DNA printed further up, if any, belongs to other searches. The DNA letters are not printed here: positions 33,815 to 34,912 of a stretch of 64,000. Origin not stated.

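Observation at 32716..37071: LacI-controlled ThuA-like + Gfo/Idh/MocA + xylose-isomerase-fold gene set: candidate oxidative (3-keto) glycoside-cleavage pathway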

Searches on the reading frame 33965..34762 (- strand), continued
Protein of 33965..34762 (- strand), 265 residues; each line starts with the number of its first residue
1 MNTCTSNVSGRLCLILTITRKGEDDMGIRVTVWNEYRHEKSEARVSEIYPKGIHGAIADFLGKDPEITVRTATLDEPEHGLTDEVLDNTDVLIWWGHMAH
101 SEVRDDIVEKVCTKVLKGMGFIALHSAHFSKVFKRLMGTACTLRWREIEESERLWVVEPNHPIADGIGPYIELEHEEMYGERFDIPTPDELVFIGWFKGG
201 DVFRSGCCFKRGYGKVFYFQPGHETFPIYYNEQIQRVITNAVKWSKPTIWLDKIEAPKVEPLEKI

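Call 31: find_encoding_contigs(protein=P0001, flank=10000, max_places=4)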
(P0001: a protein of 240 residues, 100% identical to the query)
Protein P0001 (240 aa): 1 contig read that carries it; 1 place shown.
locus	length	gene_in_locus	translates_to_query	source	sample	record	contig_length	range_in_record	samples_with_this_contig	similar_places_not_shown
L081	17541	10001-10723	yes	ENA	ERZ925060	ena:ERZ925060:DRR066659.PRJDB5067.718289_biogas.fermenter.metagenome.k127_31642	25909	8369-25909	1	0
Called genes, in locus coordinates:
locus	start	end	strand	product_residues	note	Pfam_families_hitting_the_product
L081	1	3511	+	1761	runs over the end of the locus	-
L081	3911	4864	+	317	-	PF00389:2-Hacid_dh, PF02826:2-Hacid_dh_C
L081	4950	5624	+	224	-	PF01791:DeoC, PF01180:DHO_dh (faint)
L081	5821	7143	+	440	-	PF02885:Glycos_trans_3N, PF00591:Glycos_transf_3, PF07831:PYNP_C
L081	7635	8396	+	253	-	PF01261:AP_endonuc_2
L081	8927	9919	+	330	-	PF00356:LacI, PF00532:Peripla_BP_1, PF13407:Peripla_BP_4, PF13377:Peripla_BP_3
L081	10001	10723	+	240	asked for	PF06283:ThuA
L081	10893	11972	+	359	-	PF01408:GFO_IDH_MocA, PF03447:NAD_binding_3 (weak), PF22725:GFO_IDH_MocA_C3, PF02894:GFO_IDH_MocA_C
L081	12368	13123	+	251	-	PF02311:AraC_binding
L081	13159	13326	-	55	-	-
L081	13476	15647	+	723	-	-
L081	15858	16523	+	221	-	PF07730:HisKA_3, PF02518:HATPase_c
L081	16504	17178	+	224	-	PF00072:Response_reg, PF00196:GerE, PF08281:Sigma70_r4_2 (faint)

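Call 32: find_encoding_contigs(protein=P0009, flank=10000, max_places=3)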
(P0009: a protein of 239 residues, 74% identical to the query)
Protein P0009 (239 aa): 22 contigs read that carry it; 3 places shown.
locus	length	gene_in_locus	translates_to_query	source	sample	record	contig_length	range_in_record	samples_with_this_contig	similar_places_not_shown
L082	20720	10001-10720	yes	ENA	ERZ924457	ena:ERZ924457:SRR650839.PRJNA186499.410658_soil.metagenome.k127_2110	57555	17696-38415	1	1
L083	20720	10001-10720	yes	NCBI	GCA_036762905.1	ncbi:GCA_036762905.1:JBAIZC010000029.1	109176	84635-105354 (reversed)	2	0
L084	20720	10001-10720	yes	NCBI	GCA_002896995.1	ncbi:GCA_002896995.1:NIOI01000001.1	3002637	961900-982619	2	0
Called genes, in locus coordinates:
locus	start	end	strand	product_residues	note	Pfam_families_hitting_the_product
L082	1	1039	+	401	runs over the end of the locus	PF01841:Transglut_core, PF04473:DUF553 (weak)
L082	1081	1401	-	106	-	PF12788:YmaF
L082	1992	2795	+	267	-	-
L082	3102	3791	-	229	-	PF00543:P-II (faint)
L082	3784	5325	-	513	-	PF07556:DUF1538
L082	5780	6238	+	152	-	PF22381:Staph_reg_Sar_Rot (weak), PF01047:MarR, PF12802:MarR_2 (weak)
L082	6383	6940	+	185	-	PF02834:LigT_PEase, PF13563:2_5_RNA_ligase2, PF02834:LigT_PEase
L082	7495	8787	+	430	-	PF09587:PGA_cap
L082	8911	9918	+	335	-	PF00356:LacI, PF00532:Peripla_BP_1, PF13407:Peripla_BP_4, PF13377:Peripla_BP_3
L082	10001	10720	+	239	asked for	PF06283:ThuA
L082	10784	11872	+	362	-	PF01408:GFO_IDH_MocA, PF03447:NAD_binding_3 (weak), PF22725:GFO_IDH_MocA_C3, PF02894:GFO_IDH_MocA_C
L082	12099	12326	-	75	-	-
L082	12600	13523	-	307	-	PF03572:Peptidase_S41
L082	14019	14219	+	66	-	-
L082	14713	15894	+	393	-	PF05384:DegS, PF07730:HisKA_3, PF02518:HATPase_c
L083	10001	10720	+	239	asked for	PF06283:ThuA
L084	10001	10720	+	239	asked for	PF06283:ThuA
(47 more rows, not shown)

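Call 46: search_protein_families(library=pfam, proteins=[L078:2025-3068:+, L078:3215-4339:+, L078:4395-5975:+, L078:5976-7205:+, L078:9252-9995:+, L078:10711-11679:+, L078:11701-12738:+, L078:13288-14445:+, L078:14446-15639:+, L078:15834-17318:+], max_evalue=0.001)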
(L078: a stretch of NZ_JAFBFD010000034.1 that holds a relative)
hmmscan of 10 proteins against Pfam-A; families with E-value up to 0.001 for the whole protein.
L078:2025-3068:+ (347 aa): 2 families
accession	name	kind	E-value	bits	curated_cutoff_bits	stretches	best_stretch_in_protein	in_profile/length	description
PF13407.12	Peripla_BP_4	-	4.7e-47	161.1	35.1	1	45-319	1-254/258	Periplasmic binding protein domain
PF00532.27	Peripla_BP_1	-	7.2e-05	22.8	22.2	1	71-280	24-214/281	Periplasmic binding proteins and sugar binding domain of LacI family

L078:3215-4339:+ (374 aa): 3 families
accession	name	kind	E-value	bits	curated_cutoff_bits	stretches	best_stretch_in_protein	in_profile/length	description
PF13407.12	Peripla_BP_4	-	2.1e-59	201.6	35.1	1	67-341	4-258/258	Periplasmic binding protein domain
PF00532.27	Peripla_BP_1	-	2.3e-12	47.4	22.2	1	68-289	7-211/281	Periplasmic binding proteins and sugar binding domain of LacI family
PF13377.12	Peripla_BP_3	-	1.7e-07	31.9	26.5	1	203-339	16-147/167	Periplasmic binding protein-like domain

L078:4395-5975:+ (526 aa): 3 families
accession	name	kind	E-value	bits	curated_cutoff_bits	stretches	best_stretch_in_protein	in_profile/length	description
PF00005.33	ABC_tran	-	1.5e-47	162.1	25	2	36-185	1-137/137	ABC transporter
PF13304.12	AAA_21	-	7.9e-11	43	27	0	410-468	234-295/304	AAA domain, putative AbiEii toxin, Type IV TA system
PF09818.15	ABC_ATPase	-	3.4e-06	26.7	23.2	0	177-234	190-251/283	P-loop domain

L078:5976-7205:+ (409 aa): 1 family
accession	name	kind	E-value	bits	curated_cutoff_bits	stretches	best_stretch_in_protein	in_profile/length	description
PF02653.21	BPD_transp_2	-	1e-38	133.5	26.8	1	112-398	2-268/269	Branched-chain amino acid transport system / permease component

L078:9252-9995:+ (247 aa): 1 family
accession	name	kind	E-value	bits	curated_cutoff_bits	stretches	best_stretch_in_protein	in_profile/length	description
PF01261.30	AP_endonuc_2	-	2.1e-14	54.2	31.1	1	25-225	2-233/249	Xylose isomerase-like TIM barrel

L078:10711-11679:+ (322 aa): 1 family
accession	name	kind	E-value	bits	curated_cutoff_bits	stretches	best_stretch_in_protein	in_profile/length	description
PF01261.30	AP_endonuc_2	-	2.3e-27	96.7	31.1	1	19-298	1-241/249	Xylose isomerase-like TIM barrel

L078:11701-12738:+ (345 aa): 5 families
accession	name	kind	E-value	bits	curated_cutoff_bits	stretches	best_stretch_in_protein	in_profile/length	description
PF01408.29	GFO_IDH_MocA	-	1.5e-30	106.7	24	1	4-122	1-119/120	Oxidoreductase family, NAD-binding Rossmann fold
PF22725.1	GFO_IDH_MocA_C3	-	2.7e-22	79.5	27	1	131-248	1-123/124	GFO/IDH/MocA C-terminal domain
PF02894.22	GFO_IDH_MocA_C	-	9.3e-14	52.2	22.9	1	143-340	9-208/218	Oxidoreductase family, C-terminal alpha/beta domain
PF03447.22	NAD_binding_3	-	1.9e-05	25.8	24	1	10-121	1-115/116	Homoserine dehydrogenase, NAD binding domain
PF02629.25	CoA_binding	-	9.1e-05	23.6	22.3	1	2-89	2-87/97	CoA binding domain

L078:13288-14445:+ (385 aa): 1 family
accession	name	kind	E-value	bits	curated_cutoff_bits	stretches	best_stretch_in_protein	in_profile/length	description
PF00266.25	Aminotran_5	-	1e-46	160.1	21.5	1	27-371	1-371/371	Aminotransferase class-V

L078:14446-15639:+ (397 aa): 4 families
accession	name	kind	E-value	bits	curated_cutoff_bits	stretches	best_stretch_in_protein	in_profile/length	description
PF02826.25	2-Hacid_dh_C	-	9.7e-41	139.5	25.1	1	93-271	3-178/178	D-isomer specific 2-hydroxyacid dehydrogenase, NAD binding domain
PF00389.36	2-Hacid_dh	-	1.8e-16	60.5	24.6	1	48-303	60-134/134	D-isomer specific 2-hydroxyacid dehydrogenase, catalytic domain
PF03446.21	NAD_binding_2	-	3.2e-07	30.9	21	1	137-243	2-109/161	NAD binding domain of 6-phosphogluconate dehydrogenase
PF22660.2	RS_preATP-grasp-like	-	0.00022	22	27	1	135-199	2-70/98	Ribonucleotide synthetase preATP-grasp domain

L078:15834-17318:+ (494 aa): 1 family
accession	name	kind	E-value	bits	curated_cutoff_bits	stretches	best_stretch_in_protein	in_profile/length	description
PF09660.15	DUF2397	-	3.2e-99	333.4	28.5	1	7-486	1-482/483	Protein of unknown function (DUF2397)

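Call 53: search_protein_families(library=pfam, proteins=[L004:11904-12944:+, L004:12907-13710:+, L004:13723-14637:+, L004:14857-15711:-, L004:7338-8813:+, L002:7895-8671:+, L002:12233-12994:+, L002:13159-13683:+, L002:13680-14594:+], max_evalue=0.001)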
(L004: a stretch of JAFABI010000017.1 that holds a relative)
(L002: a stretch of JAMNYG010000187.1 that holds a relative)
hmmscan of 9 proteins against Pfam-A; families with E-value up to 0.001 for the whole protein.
L004:11904-12944:+ (346 aa): 4 families
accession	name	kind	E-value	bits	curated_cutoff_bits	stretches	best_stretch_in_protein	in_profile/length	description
PF01408.29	GFO_IDH_MocA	-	1.3e-27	97.3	24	1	8-125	1-119/120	Oxidoreductase family, NAD-binding Rossmann fold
PF22725.1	GFO_IDH_MocA_C3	-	2.3e-25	89.4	27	1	137-259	4-123/124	GFO/IDH/MocA C-terminal domain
PF02894.22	GFO_IDH_MocA_C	-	7.3e-17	62.3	22.9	1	138-345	1-217/218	Oxidoreductase family, C-terminal alpha/beta domain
PF03447.22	NAD_binding_3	-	0.00011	23.4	24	1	30-122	20-113/116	Homoserine dehydrogenase, NAD binding domain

L004:12907-13710:+ (267 aa): 1 family
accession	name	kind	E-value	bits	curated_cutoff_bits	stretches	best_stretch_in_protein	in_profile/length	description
PF01261.30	AP_endonuc_2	-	2.6e-16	60.5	31.1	1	43-245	1-231/249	Xylose isomerase-like TIM barrel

L004:13723-14637:+ (304 aa): 1 family
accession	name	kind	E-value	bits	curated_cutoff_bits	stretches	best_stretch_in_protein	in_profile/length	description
PF01261.30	AP_endonuc_2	-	5.9e-46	157.6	31.1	1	20-298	2-248/249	Xylose isomerase-like TIM barrel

L004:14857-15711:- (284 aa): 4 families
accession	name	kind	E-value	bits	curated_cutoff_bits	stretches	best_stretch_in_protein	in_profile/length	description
PF12833.13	HTH_18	-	7.2e-19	68.3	33.6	1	201-276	2-77/80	Helix-turn-helix domain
PF00165.29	HTH_AraC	-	8.3e-14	51.8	26.6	2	242-271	7-35/42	Bacterial regulatory helix-turn-helix proteins, AraC family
PF02311.25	AraC_binding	-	2e-12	47.4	21.1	1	25-149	12-134/135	AraC-like ligand binding domain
PF07883.17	Cupin_2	-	1.4e-10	41.2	27.2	1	26-85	8-66/70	Cupin domain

L004:7338-8813:+ (491 aa): 0 families

L002:7895-8671:+ (258 aa): 1 family
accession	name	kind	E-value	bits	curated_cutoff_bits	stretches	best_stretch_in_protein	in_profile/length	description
PF01746.26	tRNA_m1G_MT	-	4.2e-64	216.3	27.3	1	36-234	2-195/195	tRNA (Guanine-1)-methyltransferase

L002:12233-12994:+ (253 aa): 1 family
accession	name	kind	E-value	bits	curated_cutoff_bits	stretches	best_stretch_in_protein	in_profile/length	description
PF01261.30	AP_endonuc_2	-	4.2e-14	53.3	31.1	1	29-229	1-229/249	Xylose isomerase-like TIM barrel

L002:13159-13683:+ (174 aa): 1 family
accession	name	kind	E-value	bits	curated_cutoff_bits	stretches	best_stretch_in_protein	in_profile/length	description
PF01252.23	Peptidase_A8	-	2.1e-39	135.4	25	1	16-153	1-142/142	Signal peptidase (SPase) II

L002:13680-14594:+ (304 aa): 2 families
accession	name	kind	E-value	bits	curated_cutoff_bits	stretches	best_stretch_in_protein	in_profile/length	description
PF00849.27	PseudoU_synth_2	-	4.8e-40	137.7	26.8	1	88-243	1-151/152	RNA pseudouridylate synthase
PF01479.30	S4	-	9.5e-09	35.3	22.8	1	15-61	1-48/48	S4 domain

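Call 54: search_solved_structures(query=L042:9249-10001:+, max_evalue=0.01)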
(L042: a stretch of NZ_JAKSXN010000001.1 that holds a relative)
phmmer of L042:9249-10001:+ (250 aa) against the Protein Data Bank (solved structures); distinct sequences matched with E-value up to 0.01: 10.
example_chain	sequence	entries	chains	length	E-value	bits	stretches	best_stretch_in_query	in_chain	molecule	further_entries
8bvk_A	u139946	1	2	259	1.2e-21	80.7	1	5-223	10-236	Xylose isomerase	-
8tct_A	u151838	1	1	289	9.9e-17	64.6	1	16-225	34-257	Sugar phosphate isomerase/epimerase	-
8tcd_B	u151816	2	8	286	4.2e-15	59.2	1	2-224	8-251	Sugar phosphate isomerase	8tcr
8tcs_D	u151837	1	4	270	4.8e-15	59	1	3-224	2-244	Xylose isomerase-like TIM barrel domain-containing protein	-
3l23_A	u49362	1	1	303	1.2e-06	31.5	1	130-185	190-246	Sugar phosphate isomerase/epimerase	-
9zmu_A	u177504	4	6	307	3.4e-06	30.1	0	100-186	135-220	Iole protein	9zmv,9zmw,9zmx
3obe_A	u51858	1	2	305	1e-05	28.5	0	148-185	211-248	Sugar phosphate isomerase/epimerase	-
3cny_A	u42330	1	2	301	0.00011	25.1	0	86-192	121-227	Inositol catabolism protein IolE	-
4kw2_A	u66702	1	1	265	0.00012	24.9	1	106-218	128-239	Uncharacterized protein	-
7c5x_A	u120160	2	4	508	0.0073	19.1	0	15-52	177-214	iota-carbonic anhydrase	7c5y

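Call 55: search_solved_structures(query=L042:10723-11691:+, max_evalue=0.01)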
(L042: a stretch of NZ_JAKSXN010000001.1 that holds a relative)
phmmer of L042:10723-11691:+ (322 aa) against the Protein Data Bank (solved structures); distinct sequences matched with E-value up to 0.01: 2.
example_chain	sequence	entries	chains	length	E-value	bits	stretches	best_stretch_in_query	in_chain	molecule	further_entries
2zds_A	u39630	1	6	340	4.8e-16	62.2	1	89-319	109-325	Putative DNA-binding protein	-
8ro4_A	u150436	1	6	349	1.4e-07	34.4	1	44-299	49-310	2-hydroxy-3-keto-glucal hydratase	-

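Call 56: search_solved_structures(query=L042:11660-12742:+, max_evalue=1e-20)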
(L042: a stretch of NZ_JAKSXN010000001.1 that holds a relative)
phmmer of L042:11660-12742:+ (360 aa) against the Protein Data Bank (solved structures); distinct sequences matched with E-value up to 1e-20: 16.
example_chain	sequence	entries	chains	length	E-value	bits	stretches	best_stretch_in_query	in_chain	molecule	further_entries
3e18_A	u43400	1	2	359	6.9e-139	466.4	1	20-357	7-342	oxidoreductase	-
9m37_A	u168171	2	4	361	1.8e-58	201.8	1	19-356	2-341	P581a DgpA2 and isoorientin complex structure | Gfo/Idh/MocA family protein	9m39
3hnp_A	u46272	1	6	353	1.1e-32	117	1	21-354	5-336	Oxidoreductase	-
3fhl_A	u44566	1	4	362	5e-31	111.5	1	39-354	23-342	Putative oxidoreductase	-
3fd8_A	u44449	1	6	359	1.3e-29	106.9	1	19-350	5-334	Oxidoreductase, Gfo/Idh/MocA family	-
3i23_A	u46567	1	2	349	1.4e-29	106.8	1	20-350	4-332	Oxidoreductase, Gfo/Idh/MocA family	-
3gfg_A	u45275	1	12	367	6.8e-29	104.5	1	11-356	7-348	Uncharacterized oxidoreductase yvaA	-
7xr9_A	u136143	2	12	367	2.4e-28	102.7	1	16-269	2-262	DgpA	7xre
3gdo_A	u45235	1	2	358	1.1e-27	100.5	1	18-356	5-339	Uncharacterized oxidoreductase yvaA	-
3e82_A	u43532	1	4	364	2.6e-26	96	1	17-225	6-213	Putative oxidoreductase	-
3f4l_A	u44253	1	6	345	4e-26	95.4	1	18-355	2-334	Putative oxidoreductase yhhX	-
9m3d_B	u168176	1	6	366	8.7e-24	87.7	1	18-207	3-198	DgpA1 from W974-1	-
3kux_A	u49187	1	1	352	3.3e-23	85.8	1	22-262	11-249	Putative oxidoreductase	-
3ezy_A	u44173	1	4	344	6e-23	84.9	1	20-224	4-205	Dehydrogenase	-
2glx_A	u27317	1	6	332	9.6e-23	84.3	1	61-262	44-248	1,5-anhydro-D-fructose reductase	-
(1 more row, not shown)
